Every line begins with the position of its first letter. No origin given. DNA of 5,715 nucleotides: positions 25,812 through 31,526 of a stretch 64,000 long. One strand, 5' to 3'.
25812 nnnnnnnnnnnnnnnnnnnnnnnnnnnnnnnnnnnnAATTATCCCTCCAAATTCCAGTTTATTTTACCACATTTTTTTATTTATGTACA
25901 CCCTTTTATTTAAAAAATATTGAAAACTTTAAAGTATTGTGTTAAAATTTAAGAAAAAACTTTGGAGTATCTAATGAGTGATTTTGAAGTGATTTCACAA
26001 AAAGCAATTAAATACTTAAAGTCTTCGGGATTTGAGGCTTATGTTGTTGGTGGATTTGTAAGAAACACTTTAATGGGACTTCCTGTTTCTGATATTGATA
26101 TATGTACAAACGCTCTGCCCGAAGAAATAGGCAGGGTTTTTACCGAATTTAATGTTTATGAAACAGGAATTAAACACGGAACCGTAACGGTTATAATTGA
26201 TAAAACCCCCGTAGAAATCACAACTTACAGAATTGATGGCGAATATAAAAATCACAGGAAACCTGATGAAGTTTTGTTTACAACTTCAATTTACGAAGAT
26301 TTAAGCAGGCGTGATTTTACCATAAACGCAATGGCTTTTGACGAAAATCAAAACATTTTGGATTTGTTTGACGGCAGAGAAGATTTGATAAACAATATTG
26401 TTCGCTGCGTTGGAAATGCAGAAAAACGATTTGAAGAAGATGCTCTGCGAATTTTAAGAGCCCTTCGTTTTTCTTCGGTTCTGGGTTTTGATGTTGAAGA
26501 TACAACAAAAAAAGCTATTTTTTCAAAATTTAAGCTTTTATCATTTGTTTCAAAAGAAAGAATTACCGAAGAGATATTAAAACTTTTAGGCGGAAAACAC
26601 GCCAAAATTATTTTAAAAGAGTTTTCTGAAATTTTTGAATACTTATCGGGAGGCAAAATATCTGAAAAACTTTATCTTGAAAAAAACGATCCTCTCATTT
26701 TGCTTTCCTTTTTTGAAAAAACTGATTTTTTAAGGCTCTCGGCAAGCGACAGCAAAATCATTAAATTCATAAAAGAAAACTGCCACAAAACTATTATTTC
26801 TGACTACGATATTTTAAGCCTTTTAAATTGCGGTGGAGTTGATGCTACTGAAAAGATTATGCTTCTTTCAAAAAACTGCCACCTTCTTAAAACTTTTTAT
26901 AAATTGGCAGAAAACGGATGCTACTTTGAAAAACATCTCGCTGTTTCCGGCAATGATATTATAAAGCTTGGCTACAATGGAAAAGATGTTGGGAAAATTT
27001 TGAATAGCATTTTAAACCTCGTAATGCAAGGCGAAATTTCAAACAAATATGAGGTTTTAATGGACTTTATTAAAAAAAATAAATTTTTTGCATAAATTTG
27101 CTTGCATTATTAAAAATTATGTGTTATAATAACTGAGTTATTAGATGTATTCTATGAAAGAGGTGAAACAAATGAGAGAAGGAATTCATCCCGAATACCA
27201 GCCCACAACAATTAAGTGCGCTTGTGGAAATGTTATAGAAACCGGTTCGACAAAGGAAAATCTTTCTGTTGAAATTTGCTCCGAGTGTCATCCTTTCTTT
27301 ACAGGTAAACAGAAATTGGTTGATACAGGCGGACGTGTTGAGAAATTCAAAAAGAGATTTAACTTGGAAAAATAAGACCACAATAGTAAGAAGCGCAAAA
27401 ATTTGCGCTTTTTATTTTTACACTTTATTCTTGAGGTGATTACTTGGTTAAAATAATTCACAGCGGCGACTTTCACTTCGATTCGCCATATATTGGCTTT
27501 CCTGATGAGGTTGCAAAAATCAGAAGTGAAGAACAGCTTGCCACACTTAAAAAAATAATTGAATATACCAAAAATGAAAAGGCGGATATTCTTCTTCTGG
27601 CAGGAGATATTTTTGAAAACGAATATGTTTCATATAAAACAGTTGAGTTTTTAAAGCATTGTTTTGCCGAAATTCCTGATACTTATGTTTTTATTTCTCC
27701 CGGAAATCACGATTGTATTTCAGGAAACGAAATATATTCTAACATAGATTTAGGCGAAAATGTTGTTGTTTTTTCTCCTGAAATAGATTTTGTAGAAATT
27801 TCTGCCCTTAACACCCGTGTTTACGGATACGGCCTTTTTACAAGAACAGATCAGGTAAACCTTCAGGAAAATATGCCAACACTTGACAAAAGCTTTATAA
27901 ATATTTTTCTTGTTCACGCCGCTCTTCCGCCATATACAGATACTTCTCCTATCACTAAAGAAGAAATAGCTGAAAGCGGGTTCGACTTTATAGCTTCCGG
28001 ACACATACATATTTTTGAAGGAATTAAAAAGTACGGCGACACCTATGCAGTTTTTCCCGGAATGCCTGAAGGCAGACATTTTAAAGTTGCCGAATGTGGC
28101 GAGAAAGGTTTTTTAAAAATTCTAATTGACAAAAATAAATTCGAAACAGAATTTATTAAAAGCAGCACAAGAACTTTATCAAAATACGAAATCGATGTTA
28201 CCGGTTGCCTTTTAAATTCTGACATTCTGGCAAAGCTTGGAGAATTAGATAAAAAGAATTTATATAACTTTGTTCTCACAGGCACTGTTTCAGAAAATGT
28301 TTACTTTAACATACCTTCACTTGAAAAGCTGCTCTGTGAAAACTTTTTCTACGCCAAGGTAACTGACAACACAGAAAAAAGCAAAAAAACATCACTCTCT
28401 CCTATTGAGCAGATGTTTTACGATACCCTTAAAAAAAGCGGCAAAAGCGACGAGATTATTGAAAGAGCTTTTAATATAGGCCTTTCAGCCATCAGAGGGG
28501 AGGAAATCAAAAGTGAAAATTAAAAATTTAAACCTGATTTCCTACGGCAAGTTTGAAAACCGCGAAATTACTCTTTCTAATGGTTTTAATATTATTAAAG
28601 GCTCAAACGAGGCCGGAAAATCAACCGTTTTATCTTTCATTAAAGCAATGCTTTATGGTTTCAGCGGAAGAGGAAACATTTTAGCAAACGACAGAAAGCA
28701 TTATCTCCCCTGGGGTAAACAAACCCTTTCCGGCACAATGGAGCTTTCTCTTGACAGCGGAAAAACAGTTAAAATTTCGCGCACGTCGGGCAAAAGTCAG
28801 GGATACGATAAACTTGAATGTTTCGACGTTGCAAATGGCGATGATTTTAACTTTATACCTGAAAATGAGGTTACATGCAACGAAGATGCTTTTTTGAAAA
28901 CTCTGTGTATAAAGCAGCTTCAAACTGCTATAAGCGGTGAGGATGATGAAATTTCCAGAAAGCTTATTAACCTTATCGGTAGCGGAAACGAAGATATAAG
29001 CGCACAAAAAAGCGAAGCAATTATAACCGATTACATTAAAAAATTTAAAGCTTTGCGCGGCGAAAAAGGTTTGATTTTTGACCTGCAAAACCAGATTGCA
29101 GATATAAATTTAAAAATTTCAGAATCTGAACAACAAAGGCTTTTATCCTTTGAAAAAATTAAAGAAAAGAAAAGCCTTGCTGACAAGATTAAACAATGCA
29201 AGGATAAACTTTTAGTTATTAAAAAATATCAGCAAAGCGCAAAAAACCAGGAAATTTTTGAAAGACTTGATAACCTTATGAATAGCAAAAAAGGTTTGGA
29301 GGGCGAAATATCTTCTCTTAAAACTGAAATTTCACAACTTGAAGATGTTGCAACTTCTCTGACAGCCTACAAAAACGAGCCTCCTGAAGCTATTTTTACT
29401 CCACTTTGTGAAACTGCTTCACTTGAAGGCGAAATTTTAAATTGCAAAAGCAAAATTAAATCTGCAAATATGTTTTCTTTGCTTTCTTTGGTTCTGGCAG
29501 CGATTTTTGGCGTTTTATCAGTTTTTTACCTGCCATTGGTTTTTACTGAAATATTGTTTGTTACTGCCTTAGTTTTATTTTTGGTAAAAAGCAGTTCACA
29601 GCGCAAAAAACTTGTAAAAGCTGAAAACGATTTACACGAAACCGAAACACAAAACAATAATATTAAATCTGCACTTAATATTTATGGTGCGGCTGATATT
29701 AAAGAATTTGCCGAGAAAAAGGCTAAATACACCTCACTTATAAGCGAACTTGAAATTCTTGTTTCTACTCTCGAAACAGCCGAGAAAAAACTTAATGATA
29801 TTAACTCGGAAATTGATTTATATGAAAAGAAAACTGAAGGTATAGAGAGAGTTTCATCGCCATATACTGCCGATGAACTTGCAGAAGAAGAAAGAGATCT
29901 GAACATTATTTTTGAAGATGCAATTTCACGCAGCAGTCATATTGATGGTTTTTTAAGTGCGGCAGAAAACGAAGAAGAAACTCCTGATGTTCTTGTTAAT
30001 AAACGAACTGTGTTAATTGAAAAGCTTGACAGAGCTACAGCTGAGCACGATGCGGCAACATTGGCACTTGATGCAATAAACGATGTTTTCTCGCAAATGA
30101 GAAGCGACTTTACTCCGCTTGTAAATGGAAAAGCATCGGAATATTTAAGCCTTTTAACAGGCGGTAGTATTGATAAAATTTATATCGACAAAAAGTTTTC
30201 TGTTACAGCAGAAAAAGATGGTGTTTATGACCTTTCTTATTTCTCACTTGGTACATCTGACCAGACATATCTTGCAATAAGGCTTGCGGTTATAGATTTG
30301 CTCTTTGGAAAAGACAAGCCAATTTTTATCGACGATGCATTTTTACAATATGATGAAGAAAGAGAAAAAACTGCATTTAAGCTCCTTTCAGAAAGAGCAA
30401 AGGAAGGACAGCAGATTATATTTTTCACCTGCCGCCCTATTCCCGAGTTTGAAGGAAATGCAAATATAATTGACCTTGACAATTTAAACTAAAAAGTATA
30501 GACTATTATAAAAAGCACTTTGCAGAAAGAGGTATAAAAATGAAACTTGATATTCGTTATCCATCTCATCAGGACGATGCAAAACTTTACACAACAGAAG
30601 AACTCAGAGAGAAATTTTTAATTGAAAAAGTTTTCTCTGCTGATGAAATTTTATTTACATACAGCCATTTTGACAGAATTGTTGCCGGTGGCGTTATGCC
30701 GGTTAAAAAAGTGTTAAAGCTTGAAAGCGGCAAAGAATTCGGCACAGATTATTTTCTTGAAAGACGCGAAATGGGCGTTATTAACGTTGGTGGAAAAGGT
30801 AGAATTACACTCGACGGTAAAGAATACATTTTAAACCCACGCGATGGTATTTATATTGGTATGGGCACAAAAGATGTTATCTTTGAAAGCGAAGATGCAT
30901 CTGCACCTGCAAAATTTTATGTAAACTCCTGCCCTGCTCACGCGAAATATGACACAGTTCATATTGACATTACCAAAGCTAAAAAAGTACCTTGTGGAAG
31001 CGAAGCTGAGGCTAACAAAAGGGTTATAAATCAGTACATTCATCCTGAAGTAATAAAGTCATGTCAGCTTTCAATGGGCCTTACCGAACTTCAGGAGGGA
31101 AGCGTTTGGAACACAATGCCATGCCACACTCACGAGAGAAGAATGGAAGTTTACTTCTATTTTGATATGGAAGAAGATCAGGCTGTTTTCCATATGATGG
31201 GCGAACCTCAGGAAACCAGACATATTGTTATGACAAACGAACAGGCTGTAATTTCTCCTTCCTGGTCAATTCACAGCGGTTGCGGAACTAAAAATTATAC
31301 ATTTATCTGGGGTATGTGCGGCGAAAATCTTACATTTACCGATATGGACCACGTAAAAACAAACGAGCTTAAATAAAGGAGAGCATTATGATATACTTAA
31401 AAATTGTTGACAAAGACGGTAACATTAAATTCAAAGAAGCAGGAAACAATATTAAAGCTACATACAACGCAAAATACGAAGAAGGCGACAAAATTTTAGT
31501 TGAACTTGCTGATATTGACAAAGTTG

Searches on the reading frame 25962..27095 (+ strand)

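Call 56: search_protein_families(library=pfam, proteins=[window:25962-27095:+], max_evalue=0.00001)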
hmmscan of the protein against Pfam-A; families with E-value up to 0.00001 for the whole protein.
window:25962-27095:+ (377 aa): 2 families
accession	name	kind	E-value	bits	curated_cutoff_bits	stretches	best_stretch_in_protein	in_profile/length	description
PF01743.26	PolyA_pol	-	3.5e-34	118.3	23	1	26-148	1-126/126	Poly A polymerase head domain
PF12627.12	PolyA_pol_RNAbd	-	6.2e-09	35.9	22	1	175-220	1-46/64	Probable RNA and SrmB- binding site of polymerase A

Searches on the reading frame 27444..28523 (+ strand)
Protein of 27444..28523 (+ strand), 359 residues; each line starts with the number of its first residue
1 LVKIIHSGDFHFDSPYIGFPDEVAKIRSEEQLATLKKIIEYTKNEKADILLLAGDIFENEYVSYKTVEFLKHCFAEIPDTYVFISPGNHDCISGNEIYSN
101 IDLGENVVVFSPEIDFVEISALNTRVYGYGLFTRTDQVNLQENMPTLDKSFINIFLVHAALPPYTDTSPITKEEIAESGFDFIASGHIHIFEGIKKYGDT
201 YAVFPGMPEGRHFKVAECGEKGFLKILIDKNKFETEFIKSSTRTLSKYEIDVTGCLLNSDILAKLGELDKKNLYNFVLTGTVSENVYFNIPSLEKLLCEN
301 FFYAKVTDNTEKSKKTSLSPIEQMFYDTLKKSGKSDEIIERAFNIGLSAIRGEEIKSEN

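Call 56: search_protein_families(library=pfam, proteins=[window:27444-28523:+], max_evalue=0.00001)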
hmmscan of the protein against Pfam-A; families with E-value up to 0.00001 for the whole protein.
window:27444-28523:+ (359 aa): 1 family
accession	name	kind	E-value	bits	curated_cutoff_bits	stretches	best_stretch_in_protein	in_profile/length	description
PF00149.33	Metallophos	-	7.1e-15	56.4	21.5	1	3-190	2-190/191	Calcineurin-like phosphoesterase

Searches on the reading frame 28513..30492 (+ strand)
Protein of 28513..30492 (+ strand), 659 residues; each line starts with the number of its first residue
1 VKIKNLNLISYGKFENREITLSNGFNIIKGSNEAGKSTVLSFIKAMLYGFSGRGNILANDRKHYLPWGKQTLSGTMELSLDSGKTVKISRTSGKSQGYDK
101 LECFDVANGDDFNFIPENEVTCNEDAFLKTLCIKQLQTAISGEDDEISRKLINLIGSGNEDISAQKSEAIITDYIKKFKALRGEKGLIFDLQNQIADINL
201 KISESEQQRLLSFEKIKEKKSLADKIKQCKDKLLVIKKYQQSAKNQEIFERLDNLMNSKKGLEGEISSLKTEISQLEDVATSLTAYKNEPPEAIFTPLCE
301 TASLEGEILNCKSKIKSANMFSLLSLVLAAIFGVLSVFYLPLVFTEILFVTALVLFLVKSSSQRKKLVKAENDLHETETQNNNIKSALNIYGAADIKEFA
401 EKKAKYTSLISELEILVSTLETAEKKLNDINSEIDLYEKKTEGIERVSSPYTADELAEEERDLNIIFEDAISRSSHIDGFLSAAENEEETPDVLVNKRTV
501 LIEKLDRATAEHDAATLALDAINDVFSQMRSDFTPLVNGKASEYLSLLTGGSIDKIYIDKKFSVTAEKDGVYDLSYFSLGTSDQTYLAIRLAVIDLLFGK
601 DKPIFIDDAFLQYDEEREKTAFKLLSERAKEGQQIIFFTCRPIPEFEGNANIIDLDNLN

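Call 56: search_protein_families(library=pfam, proteins=[window:28513-30492:+], max_evalue=0.00001)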
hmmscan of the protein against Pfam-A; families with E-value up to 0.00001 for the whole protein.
window:28513-30492:+ (659 aa): 2 families
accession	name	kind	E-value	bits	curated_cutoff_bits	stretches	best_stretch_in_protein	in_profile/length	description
PF13514.12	AAA_27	-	2.7e-15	57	22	1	1-94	1-90/206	AAA domain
PF13476.12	AAA_23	-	1.8e-12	48.8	27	1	6-276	2-196/201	AAA domain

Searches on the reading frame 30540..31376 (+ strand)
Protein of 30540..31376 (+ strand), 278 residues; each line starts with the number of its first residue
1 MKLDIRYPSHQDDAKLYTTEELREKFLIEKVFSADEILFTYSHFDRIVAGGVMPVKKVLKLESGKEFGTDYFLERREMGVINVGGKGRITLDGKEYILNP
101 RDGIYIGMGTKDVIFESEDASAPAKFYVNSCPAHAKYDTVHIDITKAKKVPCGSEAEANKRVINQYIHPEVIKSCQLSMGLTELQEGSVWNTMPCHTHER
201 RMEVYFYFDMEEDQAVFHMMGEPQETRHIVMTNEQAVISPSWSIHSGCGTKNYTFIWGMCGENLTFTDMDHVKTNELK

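Call 6: search_protein_families(library=ncbifam, proteins=[window:30540-31376:+], max_evalue=0.00001)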
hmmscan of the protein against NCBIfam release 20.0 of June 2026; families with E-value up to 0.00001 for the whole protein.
window:30540-31376:+ (278 aa): 1 family
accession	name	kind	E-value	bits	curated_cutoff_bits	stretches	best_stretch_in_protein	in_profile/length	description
NF002091.1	PRK00924.1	equivalog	2e-139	463.7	250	1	4-278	2-277/277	5-dehydro-4-deoxy-D-glucuronate isomerase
